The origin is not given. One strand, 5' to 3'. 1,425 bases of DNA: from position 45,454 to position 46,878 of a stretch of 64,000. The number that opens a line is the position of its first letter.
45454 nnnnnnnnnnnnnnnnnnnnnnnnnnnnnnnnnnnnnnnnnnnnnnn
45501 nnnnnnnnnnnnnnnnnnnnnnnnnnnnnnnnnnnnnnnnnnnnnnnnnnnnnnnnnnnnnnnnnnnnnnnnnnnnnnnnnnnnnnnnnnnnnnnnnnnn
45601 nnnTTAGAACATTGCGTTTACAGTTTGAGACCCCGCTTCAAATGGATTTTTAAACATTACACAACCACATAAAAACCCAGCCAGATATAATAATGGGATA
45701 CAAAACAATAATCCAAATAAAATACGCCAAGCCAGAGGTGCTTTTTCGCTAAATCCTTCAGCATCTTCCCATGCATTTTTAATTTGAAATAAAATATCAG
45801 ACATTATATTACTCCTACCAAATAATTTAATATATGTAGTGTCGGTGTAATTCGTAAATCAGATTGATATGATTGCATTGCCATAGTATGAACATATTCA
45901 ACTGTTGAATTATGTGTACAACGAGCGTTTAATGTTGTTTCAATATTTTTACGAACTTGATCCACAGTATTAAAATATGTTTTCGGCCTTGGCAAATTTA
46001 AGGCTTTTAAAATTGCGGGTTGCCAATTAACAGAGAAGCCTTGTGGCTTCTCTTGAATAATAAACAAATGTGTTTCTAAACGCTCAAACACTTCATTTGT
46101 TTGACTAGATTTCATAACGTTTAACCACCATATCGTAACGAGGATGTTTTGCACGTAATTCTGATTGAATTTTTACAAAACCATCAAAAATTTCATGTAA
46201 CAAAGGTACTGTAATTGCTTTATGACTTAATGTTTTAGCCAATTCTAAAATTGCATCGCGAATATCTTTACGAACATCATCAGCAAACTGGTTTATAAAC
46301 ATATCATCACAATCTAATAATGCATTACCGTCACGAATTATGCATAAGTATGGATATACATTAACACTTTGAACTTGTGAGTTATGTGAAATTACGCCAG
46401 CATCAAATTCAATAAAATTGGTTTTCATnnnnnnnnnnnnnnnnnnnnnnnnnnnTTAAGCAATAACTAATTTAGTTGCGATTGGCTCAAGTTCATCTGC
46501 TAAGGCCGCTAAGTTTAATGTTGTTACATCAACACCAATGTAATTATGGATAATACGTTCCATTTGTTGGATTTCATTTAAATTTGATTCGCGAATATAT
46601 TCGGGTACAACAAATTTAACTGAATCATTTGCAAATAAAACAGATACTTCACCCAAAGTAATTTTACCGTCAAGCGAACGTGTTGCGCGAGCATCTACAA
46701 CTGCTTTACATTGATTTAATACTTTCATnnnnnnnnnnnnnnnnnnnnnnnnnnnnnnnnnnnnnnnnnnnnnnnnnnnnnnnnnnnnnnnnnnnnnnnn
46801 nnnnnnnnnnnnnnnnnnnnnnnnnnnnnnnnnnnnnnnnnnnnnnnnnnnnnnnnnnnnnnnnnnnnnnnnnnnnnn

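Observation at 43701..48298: Family-B DNA polymerase (gp43) is encoded as two separate ORFs split between motif A and motif B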

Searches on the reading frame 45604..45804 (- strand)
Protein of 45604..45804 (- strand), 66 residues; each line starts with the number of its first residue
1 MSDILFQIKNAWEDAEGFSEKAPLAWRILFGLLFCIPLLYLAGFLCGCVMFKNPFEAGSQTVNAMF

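Call 4: search_protein_families(library=pfam, proteins=[window:45604-45804:-], max_evalue=0.01)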
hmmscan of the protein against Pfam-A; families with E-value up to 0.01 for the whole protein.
window:45604-45804:- (66 aa): 0 families

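Call 18: search_protein_families(library=phrogs, proteins=[window:45604-45804:-], max_evalue=0.01)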
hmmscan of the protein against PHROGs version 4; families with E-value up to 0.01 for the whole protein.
window:45604-45804:- (66 aa): 1 family
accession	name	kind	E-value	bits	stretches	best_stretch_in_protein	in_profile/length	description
phrog_24434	-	unknown function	1.4e-38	131.9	1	2-66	1-65/65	-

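Call 73: search_protein_families(library=ncbifam, proteins=[window:45604-45804:-], max_evalue=0.01)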
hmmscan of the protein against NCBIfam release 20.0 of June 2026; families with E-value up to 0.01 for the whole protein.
window:45604-45804:- (66 aa): 0 families

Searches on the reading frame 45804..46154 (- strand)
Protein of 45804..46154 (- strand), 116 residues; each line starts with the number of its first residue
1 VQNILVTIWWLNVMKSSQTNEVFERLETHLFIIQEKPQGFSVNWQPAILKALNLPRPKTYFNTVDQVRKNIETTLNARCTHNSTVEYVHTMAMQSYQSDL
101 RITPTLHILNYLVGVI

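Call 4: search_protein_families(library=pfam, proteins=[window:45804-46154:-], max_evalue=0.01)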
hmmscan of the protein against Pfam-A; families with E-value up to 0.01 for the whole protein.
window:45804-46154:- (116 aa): 0 families

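Call 18: search_protein_families(library=phrogs, proteins=[window:45804-46154:-], max_evalue=0.01)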
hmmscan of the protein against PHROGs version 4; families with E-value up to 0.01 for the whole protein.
window:45804-46154:- (116 aa): 2 families
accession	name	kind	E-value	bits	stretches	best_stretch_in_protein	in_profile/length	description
phrog_26620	-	unknown function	9.7e-53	177.7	1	14-115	4-105/105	-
phrog_36432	-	unknown function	4.8e-06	27.8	1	30-115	10-92/95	-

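Call 69: find_homologous_proteins(query=window:45804-46115:-, max_evalue=0.001)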
Query window:45804-46115:- (103 aa): 2 proteins with E <= 0.001 among 3 candidates.
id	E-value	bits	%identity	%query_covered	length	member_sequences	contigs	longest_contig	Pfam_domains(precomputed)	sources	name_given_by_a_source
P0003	1.2e-61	222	99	100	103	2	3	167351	-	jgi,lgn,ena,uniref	jgi:hypothetical protein|uniref:Uncharacterized protein n=1 Tax=Acinetobacter phage vB_AbaSt_W16 Tax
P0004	7.3e-31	124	58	100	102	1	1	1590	-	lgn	-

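Call 73: search_protein_families(library=ncbifam, proteins=[window:45804-46115:-], max_evalue=0.01)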
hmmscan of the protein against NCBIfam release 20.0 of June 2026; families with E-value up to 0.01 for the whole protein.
window:45804-46115:- (103 aa): 1 family
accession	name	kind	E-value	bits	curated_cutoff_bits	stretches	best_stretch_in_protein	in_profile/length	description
NF005362.0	PRK06871.1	equivalog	0.0015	17.8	456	1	33-86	126-179/327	DNA polymerase III subunit delta'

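Call 82: predict_structure(alignment_id=A2)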
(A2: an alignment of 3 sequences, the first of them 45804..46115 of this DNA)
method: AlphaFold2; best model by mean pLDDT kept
length: 103 residues; sequences in the alignment: 3
mean_pLDDT: 73.8   pTM: 0.68
mean pLDDT of the five models: 73.8, 72.7, 68.5, 54.5, 44.6
residues with pLDDT >= 90: 13; 70-90: 50; 50-70: 34; < 50: 6
segments of 3 or more residues with pLDDT < 50: 1-4
pLDDT, mean of each block of 10 residues (from residue 1): 52 83 90 74 57 85 90 89 70 57 50
secondary structure, 60 per line:
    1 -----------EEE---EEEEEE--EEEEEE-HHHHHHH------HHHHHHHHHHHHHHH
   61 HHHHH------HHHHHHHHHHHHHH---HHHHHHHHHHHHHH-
elements in order: E12-14 E18-23 E26-31 H33-39 H46-65 H72-85 H89-102

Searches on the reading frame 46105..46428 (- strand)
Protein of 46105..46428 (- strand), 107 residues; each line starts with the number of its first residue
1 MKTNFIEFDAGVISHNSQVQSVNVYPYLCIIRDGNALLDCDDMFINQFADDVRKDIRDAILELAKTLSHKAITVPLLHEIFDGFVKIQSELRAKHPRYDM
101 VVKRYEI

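Call 4: search_protein_families(library=pfam, proteins=[window:46105-46428:-], max_evalue=0.01)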
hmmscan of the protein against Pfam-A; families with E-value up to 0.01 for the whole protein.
window:46105-46428:- (107 aa): 0 families

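Call 18: search_protein_families(library=phrogs, proteins=[window:46105-46428:-], max_evalue=0.01)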
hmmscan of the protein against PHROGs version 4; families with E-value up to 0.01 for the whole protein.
window:46105-46428:- (107 aa): 0 families

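Call 73: search_protein_families(library=ncbifam, proteins=[window:46105-46428:-], max_evalue=0.01)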
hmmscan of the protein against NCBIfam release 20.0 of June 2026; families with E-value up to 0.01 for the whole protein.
window:46105-46428:- (107 aa): 0 families

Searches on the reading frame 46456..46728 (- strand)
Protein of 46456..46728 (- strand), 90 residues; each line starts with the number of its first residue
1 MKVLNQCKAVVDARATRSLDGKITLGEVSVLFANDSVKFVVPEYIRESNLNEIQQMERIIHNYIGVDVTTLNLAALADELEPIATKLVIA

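Call 4: search_protein_families(library=pfam, proteins=[window:46456-46728:-], max_evalue=0.01)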
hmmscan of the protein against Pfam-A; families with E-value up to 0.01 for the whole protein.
window:46456-46728:- (90 aa): 0 families

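Call 18: search_protein_families(library=phrogs, proteins=[window:46456-46728:-], max_evalue=0.01)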
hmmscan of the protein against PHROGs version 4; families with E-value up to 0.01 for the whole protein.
window:46456-46728:- (90 aa): 1 family
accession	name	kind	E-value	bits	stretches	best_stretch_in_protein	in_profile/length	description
phrog_21960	-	unknown function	8.9e-43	145.3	1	1-89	1-89/91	-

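Call 68: find_homologous_proteins(query=window:46456-46728:-, max_evalue=0.001)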
Query window:46456-46728:- (90 aa): 2 proteins with E <= 0.001 among 4 candidates.
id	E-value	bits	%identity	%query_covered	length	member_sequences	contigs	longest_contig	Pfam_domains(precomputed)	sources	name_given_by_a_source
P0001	5.0e-49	181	100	100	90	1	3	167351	-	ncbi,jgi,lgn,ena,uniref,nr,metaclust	ncbi:hypothetical protein ZZ1p0101 [Acinetobacter phage ZZ1]|jgi:uridylate kinase|uniref:Uncharacter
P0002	2.8e-38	147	81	100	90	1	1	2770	-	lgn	-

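Call 73: search_protein_families(library=ncbifam, proteins=[window:46456-46728:-], max_evalue=0.01)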
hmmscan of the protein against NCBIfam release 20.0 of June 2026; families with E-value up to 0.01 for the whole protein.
window:46456-46728:- (90 aa): 0 families

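Call 83: predict_structure(alignment_id=A3)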
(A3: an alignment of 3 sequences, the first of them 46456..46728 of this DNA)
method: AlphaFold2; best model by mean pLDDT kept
length: 90 residues; sequences in the alignment: 3
mean_pLDDT: 64.7   pTM: 0.59
mean pLDDT of the five models: 64.7, 61.8, 59.3, 57.5, 52.4
residues with pLDDT >= 90: 0; 70-90: 47; 50-70: 22; < 50: 21
segments of 3 or more residues with pLDDT < 50: 1-19
pLDDT, mean of each block of 10 residues (from residue 1): 32 42 69 67 75 84 70 76 67
secondary structure, 60 per line:
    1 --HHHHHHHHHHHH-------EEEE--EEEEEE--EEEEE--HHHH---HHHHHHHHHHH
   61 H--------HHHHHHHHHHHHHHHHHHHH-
elements in order: H3-14 E22-25 E28-33 E36-40 H43-46 H50-61 H70-89
